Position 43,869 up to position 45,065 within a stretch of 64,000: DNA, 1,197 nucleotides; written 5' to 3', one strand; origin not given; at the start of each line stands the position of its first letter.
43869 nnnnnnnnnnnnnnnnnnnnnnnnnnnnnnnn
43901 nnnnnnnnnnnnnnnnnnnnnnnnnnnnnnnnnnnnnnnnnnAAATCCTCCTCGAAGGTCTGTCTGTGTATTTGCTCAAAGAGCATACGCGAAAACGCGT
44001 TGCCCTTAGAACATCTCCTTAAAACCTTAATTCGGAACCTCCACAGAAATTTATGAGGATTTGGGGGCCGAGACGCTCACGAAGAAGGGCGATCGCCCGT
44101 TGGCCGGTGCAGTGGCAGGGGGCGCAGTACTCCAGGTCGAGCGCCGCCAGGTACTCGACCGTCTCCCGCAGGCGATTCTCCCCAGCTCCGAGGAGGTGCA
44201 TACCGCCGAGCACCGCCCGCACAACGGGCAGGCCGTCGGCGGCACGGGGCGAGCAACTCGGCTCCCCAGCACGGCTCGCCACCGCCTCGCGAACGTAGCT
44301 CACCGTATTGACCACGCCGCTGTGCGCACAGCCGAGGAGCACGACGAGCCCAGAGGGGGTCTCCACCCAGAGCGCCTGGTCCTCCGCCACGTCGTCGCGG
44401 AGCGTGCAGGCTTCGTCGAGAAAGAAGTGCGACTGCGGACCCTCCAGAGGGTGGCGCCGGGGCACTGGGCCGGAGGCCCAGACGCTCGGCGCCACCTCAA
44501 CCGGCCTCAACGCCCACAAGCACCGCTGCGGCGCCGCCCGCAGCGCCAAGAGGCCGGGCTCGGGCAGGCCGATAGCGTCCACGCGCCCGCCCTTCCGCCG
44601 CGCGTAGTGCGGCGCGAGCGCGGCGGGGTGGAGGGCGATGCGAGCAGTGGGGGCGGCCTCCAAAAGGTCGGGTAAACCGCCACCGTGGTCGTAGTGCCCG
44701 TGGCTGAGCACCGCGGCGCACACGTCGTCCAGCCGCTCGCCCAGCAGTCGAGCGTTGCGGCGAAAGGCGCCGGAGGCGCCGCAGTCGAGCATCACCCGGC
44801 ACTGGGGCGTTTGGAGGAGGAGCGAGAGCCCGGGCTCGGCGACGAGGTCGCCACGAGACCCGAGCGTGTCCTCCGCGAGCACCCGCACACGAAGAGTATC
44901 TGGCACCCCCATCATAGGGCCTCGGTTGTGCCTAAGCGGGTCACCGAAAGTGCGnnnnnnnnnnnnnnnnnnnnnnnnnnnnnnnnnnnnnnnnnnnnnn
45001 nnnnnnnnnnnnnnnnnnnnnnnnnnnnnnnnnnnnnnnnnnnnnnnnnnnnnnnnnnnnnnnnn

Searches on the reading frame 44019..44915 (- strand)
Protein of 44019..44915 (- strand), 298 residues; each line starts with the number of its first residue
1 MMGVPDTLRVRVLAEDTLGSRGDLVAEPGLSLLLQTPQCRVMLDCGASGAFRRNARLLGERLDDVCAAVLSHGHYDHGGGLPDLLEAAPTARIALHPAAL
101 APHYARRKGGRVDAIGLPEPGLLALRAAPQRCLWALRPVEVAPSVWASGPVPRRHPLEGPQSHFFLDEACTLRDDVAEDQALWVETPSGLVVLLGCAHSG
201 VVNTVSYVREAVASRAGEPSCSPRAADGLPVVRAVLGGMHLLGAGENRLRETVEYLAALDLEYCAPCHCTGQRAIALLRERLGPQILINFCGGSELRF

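Call 67: search_protein_families(library=pfam, proteins=[window:44019-44915:-], max_evalue=0.00001)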
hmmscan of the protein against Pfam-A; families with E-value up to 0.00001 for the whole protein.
window:44019-44915:- (298 aa): 2 families
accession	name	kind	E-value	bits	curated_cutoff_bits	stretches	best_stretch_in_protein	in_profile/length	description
PF00753.33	Lactamase_B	-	7.3e-14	52.6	22.7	1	27-121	4-97/196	Metallo-beta-lactamase superfamily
PF12706.13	Lactamase_B_2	-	6.9e-08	32.8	27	1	40-106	2-72/200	Beta-lactamase superfamily domain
